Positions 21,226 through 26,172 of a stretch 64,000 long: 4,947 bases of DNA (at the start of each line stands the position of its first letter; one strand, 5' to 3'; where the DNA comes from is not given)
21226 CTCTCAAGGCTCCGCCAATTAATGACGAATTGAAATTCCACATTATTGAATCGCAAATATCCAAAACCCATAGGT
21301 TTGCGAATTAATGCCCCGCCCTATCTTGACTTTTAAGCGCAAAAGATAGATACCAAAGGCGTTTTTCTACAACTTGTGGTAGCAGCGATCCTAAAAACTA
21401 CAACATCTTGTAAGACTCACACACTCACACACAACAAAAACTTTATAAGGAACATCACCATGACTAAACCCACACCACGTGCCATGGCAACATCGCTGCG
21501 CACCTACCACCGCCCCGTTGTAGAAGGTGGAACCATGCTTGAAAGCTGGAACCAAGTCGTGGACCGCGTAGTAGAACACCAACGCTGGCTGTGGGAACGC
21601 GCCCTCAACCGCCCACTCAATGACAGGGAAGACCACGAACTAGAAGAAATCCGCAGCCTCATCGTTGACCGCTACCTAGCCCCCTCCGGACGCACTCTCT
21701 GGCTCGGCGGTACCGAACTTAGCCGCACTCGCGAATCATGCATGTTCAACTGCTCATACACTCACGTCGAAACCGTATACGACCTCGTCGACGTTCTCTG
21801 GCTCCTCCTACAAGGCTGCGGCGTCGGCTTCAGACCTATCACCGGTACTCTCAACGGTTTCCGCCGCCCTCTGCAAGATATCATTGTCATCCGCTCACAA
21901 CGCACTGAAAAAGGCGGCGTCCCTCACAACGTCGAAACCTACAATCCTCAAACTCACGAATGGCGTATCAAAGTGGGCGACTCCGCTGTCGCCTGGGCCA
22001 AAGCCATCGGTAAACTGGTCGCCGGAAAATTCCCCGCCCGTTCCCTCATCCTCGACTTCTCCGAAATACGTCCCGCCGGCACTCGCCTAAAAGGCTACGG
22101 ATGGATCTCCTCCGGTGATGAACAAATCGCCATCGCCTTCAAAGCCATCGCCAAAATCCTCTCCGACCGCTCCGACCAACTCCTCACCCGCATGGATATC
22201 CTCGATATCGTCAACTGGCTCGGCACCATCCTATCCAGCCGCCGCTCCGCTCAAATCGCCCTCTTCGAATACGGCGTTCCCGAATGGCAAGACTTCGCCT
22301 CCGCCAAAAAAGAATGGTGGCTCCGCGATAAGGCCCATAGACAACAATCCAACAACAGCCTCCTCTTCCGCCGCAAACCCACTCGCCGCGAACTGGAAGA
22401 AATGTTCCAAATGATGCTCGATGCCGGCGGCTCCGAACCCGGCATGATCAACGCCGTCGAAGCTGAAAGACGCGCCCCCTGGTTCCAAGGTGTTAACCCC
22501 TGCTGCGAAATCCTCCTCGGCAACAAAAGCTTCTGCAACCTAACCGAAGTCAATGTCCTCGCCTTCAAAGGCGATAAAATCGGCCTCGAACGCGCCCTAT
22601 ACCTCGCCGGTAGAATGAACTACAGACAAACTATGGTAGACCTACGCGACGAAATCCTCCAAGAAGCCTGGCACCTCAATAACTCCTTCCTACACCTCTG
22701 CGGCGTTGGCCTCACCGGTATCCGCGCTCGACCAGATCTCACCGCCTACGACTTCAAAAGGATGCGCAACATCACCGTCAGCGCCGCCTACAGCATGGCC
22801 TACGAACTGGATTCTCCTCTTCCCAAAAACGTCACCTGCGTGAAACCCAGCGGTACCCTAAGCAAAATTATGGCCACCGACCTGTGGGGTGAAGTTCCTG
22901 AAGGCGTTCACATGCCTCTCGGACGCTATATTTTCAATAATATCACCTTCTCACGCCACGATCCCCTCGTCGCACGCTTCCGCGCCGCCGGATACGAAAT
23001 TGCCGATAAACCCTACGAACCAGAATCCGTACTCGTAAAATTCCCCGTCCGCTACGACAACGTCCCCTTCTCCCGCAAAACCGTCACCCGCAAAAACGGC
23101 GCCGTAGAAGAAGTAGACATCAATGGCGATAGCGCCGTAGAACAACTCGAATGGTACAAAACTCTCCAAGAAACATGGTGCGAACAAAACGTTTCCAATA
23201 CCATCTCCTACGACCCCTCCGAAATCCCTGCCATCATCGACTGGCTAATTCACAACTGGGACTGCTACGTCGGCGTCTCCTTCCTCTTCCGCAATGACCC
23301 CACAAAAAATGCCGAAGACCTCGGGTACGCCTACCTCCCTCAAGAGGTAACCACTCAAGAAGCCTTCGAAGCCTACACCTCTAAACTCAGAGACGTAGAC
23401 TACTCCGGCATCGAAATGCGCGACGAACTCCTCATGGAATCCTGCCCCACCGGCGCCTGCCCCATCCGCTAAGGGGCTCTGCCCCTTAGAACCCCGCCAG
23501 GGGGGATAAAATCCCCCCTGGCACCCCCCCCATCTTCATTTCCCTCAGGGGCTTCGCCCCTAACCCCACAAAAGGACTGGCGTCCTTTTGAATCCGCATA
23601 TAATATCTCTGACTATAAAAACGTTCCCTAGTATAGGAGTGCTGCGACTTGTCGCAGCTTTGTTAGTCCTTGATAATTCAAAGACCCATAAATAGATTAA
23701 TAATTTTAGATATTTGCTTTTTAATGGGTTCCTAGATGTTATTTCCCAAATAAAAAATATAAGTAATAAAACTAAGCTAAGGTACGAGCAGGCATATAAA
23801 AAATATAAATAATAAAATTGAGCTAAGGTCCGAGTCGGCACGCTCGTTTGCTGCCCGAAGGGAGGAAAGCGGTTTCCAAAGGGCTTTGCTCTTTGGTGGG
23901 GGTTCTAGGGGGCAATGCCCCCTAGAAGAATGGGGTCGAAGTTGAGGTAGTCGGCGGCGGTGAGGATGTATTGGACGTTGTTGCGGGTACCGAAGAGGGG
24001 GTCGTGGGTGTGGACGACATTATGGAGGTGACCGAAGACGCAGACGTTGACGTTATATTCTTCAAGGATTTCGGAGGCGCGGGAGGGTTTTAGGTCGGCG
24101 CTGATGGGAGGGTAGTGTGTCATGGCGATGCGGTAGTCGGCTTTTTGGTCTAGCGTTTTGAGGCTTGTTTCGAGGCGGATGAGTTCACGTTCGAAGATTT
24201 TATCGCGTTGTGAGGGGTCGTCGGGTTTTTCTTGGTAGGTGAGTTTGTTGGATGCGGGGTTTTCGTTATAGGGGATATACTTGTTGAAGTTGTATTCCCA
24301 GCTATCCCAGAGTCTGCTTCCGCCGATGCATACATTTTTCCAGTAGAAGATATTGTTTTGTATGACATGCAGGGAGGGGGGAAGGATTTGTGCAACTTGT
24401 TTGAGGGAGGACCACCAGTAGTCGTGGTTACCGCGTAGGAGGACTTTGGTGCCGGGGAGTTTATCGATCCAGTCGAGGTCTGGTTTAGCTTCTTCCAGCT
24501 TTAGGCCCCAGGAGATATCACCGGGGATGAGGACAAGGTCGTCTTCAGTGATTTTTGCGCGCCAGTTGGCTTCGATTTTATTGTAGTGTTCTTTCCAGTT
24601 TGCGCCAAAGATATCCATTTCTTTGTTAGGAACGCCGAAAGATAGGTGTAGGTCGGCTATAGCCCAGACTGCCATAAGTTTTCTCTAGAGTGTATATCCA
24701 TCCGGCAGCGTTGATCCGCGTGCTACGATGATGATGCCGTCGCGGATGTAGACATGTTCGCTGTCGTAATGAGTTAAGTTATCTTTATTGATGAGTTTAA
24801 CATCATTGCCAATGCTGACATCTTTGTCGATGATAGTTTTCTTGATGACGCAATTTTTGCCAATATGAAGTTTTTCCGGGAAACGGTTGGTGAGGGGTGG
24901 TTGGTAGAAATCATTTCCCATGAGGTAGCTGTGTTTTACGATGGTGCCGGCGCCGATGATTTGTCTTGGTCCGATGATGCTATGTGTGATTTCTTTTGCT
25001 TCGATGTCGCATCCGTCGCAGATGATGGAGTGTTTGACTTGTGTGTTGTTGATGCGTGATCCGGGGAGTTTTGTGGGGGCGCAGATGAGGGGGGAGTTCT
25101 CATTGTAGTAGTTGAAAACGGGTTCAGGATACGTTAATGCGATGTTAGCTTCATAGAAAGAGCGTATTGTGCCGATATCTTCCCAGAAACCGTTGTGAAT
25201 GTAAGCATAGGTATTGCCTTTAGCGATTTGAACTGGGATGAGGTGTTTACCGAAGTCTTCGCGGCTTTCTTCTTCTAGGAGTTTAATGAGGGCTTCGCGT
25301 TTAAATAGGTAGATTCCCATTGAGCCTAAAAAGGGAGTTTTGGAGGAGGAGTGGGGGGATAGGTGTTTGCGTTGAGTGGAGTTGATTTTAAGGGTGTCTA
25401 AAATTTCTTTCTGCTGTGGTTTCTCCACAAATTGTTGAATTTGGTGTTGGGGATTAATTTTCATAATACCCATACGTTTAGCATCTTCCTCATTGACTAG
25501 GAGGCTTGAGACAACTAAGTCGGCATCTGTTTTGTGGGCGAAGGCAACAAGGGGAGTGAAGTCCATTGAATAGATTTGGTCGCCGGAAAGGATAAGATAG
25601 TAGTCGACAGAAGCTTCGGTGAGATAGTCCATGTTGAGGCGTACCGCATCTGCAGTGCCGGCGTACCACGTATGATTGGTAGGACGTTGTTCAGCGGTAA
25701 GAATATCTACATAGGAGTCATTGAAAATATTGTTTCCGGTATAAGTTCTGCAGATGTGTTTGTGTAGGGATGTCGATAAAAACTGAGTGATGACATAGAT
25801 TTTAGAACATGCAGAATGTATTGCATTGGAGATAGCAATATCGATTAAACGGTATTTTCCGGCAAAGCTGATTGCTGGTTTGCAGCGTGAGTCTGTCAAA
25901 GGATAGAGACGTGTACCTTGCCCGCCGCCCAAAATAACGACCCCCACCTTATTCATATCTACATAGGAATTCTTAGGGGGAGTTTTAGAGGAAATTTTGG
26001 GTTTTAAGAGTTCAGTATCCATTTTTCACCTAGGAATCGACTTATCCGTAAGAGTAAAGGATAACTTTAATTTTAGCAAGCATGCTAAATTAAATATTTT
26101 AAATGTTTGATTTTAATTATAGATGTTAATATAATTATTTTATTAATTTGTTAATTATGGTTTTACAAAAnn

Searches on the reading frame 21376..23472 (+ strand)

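Call 16: search_protein_families(library=pfam, proteins=[window:21376-23472:+], max_evalue=0.001)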
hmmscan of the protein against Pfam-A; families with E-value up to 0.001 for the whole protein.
window:21376-23472:+ (698 aa): 2 families
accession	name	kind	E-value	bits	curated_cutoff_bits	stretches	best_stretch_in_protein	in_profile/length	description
PF17975.6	RNR_Alpha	-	2.1e-05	25.4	26.4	1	39-113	24-101/101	Ribonucleotide reductase alpha domain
PF21995.1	RNR-II_ins_dom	-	0.00012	22.8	27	1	187-261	26-106/107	B12-dependent ribonucleotide reductase, insertion domain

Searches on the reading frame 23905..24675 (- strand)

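Call 16: search_protein_families(library=pfam, proteins=[window:23905-24675:-], max_evalue=0.001)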
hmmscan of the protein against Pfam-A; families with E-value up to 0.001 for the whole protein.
window:23905-24675:- (256 aa): 2 families
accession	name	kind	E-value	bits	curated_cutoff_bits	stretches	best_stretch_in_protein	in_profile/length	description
PF00149.33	Metallophos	-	2.3e-16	61.2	21.5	1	1-219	1-190/191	Calcineurin-like phosphoesterase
PF12850.12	Metallophos_2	-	3.3e-05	24.4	27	1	1-222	1-121/154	Calcineurin-like phosphoesterase superfamily domain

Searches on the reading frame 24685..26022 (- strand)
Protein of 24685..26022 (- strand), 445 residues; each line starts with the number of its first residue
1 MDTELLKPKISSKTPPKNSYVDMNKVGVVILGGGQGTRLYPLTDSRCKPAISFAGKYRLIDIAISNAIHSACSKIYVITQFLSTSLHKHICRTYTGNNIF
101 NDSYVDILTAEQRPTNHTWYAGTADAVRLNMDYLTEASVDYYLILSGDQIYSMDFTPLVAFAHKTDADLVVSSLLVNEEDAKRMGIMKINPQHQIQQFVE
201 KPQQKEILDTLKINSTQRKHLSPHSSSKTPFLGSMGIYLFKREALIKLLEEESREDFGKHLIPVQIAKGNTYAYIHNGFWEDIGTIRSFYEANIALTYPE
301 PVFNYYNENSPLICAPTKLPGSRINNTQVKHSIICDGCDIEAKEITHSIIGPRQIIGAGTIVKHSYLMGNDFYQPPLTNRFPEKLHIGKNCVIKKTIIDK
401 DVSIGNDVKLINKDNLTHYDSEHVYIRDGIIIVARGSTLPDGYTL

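Call 16: search_protein_families(library=pfam, proteins=[window:24685-26022:-], max_evalue=0.001)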
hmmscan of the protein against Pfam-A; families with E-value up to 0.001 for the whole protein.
window:24685-26022:- (445 aa): 6 families
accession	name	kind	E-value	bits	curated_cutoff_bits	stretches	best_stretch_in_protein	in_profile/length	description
PF00483.29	NTP_transferase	-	6.2e-54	183.6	21.2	1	29-296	3-242/245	Nucleotidyl transferase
PF25247.1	LbH_GLGC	-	3.6e-37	127.8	27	1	319-442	3-133/135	GLGC left-handed parallel beta-helix domain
PF24894.1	Hexapep_GlmU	-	5.8e-09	36.4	23.3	0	324-369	11-56/104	GlmU-like, C-terminal hexapeptide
PF25084.1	LbH_EIF2B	-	8.4e-07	29.4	54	0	386-410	29-53/105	EIF2B subunit epsilon LbH domain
PF07959.18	Fucose_pyrophosphorylase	-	0.00032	20.2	34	0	328-410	270-341/418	Fucose pyrophosphorylase domain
PF12804.13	NTP_transf_3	-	0.00044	20.9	27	0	28-171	1-120/160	MobA-like NTP transferase domain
